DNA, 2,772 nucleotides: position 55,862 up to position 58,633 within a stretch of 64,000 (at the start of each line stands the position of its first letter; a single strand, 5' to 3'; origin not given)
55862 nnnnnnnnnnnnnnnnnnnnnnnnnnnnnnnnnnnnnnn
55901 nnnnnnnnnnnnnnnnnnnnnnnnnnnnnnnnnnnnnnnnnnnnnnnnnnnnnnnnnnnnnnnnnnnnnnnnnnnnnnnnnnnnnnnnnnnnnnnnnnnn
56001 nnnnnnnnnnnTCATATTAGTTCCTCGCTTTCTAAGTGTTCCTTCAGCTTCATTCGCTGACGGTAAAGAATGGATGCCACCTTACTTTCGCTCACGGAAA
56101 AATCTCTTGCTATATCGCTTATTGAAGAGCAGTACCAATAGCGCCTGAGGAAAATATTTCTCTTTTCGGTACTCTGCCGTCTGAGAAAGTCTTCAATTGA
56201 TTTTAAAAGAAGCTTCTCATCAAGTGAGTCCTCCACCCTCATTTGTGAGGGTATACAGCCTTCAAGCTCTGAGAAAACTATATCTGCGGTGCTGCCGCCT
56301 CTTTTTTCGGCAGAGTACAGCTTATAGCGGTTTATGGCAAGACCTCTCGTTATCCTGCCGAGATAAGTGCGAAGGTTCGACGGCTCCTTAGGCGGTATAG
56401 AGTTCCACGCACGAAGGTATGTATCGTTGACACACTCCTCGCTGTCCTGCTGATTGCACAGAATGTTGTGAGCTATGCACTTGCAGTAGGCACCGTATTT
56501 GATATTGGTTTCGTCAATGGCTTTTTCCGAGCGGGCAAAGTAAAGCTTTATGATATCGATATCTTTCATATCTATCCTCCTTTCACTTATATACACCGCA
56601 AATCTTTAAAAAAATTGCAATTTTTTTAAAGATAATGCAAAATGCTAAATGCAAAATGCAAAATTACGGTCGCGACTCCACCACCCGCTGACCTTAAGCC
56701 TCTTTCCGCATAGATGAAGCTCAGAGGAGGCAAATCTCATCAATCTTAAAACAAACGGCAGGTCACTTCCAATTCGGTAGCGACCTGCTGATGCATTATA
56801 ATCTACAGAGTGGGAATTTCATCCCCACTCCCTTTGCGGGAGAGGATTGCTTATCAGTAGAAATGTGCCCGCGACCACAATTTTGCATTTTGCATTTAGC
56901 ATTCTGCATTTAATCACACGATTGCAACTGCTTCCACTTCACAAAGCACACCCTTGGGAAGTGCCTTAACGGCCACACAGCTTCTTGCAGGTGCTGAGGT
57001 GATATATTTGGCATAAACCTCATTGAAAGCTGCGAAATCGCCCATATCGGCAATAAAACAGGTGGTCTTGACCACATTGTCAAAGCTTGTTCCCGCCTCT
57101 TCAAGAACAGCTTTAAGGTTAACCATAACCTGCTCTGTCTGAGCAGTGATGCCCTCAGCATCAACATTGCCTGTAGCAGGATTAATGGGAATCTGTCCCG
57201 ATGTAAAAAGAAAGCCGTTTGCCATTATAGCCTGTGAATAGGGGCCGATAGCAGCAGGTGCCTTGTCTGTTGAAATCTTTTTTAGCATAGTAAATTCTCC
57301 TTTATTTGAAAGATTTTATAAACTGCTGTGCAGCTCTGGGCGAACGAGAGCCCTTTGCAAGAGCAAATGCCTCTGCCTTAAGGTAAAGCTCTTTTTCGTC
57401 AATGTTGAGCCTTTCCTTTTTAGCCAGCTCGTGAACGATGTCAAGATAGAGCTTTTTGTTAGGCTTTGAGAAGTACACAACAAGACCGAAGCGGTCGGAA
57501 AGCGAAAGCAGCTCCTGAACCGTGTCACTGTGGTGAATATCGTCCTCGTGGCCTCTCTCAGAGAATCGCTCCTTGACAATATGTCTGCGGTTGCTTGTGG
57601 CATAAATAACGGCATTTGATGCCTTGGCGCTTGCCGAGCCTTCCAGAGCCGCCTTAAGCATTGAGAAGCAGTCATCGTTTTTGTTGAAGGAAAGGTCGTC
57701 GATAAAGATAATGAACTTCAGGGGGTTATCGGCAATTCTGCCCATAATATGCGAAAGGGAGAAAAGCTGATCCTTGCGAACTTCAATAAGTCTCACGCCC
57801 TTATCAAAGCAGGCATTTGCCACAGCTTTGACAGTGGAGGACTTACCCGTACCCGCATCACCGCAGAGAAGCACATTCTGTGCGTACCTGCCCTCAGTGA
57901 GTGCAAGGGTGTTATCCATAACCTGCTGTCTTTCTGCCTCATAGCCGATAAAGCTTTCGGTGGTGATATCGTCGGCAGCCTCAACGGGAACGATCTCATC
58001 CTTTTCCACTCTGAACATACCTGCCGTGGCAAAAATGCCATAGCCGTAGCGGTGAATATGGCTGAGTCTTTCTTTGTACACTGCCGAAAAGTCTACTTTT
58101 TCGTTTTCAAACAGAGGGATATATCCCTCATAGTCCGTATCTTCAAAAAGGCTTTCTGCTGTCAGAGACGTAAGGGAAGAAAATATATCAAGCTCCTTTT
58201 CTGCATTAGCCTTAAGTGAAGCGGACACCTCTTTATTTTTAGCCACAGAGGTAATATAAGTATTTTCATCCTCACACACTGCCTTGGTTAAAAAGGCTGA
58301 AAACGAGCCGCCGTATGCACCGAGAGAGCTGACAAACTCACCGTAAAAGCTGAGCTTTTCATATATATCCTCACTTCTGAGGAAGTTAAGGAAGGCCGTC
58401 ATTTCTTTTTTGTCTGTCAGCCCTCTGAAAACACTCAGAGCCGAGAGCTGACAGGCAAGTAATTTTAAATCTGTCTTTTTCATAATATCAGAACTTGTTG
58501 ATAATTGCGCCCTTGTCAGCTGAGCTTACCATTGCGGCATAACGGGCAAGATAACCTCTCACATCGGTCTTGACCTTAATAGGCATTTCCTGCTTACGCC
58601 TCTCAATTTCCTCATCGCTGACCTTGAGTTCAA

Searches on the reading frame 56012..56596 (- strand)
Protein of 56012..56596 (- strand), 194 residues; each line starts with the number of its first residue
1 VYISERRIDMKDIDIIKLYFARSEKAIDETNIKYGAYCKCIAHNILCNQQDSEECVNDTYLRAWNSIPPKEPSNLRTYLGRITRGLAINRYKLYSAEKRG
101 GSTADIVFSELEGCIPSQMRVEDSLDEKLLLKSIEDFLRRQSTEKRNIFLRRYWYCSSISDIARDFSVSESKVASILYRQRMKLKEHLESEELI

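Call 21: search_protein_families(library=pfam, proteins=[window:56012-56596:-])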
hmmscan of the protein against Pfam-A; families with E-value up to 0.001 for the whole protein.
window:56012-56596:- (194 aa): 2 families
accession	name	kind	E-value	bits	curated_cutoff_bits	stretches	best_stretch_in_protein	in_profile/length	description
PF04542.20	Sigma70_r2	-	1.2e-08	35.1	24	1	41-92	12-66/71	Sigma-70 region 2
PF08281.18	Sigma70_r4_2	-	7.6e-06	25.9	25.7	1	142-184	12-54/54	Sigma-70, region 4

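Call 92: find_encoding_contigs(protein=window:56012-56569:-, flank=1500, max_places=10)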
Protein window:56012-56569:- (185 aa): 22 contigs read that carry it; 10 places shown.
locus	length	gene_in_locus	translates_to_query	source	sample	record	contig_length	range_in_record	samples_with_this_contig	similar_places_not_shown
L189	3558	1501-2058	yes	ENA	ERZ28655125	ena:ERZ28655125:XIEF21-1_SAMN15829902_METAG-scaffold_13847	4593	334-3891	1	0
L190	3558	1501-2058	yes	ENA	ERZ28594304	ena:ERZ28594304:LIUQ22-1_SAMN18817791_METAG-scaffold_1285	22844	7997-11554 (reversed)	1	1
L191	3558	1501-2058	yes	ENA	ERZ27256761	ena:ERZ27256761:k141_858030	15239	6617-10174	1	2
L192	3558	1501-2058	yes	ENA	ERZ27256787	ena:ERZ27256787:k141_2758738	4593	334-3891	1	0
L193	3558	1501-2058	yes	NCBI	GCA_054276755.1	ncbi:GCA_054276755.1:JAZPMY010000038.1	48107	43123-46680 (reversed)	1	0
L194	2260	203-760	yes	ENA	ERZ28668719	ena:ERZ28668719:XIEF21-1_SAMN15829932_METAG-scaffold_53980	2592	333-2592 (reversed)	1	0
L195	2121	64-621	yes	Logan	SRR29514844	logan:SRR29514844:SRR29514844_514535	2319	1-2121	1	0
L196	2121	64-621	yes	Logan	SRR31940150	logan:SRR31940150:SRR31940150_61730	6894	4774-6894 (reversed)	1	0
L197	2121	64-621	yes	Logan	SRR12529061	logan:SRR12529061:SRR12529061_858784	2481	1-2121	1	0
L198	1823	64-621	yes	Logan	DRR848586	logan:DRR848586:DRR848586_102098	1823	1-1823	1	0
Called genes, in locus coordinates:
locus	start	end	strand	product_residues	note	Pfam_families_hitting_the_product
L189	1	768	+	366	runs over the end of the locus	?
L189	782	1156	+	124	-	PF01042:Ribonuc_L-PSP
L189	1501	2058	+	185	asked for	PF04542:Sigma70_r2, PF08281:Sigma70_r4_2 (weak)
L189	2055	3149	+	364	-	-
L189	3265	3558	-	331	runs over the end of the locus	?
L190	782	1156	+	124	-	PF01042:Ribonuc_L-PSP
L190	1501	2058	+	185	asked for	PF04542:Sigma70_r2, PF08281:Sigma70_r4_2 (weak)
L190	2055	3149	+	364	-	-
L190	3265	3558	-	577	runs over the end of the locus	-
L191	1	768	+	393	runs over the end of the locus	PF05673:DUF815, PF13191:AAA_16 (weak), PF00004:AAA (weak)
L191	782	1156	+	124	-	PF01042:Ribonuc_L-PSP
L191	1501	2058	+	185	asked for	PF04542:Sigma70_r2, PF08281:Sigma70_r4_2 (weak)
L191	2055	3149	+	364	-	-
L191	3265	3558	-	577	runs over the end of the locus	-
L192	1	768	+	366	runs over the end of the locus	?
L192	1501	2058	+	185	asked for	PF04542:Sigma70_r2, PF08281:Sigma70_r4_2 (weak)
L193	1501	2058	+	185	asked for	PF04542:Sigma70_r2, PF08281:Sigma70_r4_2 (weak)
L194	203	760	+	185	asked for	PF04542:Sigma70_r2, PF08281:Sigma70_r4_2 (weak)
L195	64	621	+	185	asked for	PF04542:Sigma70_r2, PF08281:Sigma70_r4_2 (weak)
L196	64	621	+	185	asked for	PF04542:Sigma70_r2, PF08281:Sigma70_r4_2 (weak)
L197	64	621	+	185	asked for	PF04542:Sigma70_r2, PF08281:Sigma70_r4_2 (weak)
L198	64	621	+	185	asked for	PF04542:Sigma70_r2, PF08281:Sigma70_r4_2 (weak)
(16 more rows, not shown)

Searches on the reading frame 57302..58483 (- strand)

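Call 21: search_protein_families(library=pfam, proteins=[window:57302-58483:-])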
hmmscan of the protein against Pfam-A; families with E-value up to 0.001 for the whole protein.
window:57302-58483:- (393 aa): 5 families
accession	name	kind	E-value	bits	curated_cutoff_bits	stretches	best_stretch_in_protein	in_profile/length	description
PF05673.19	DUF815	-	1e-81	274.2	23.8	1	159-392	11-245/249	Protein of unknown function (DUF815)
PF00004.35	AAA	-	1.5e-07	32.4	21.2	1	204-301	1-113/131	ATPase family associated with various cellular activities (AAA)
PF13191.12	AAA_16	-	5.3e-07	30.7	32.6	1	178-249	2-72/167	AAA ATPase domain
PF20720.3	nSTAND3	-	0.00035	20.8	27.2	1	202-264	18-74/155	Novel STAND NTPase 3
PF12775.13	AAA_7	-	0.00042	20.4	25.8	0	200-225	32-57/181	P-loop containing dynein motor region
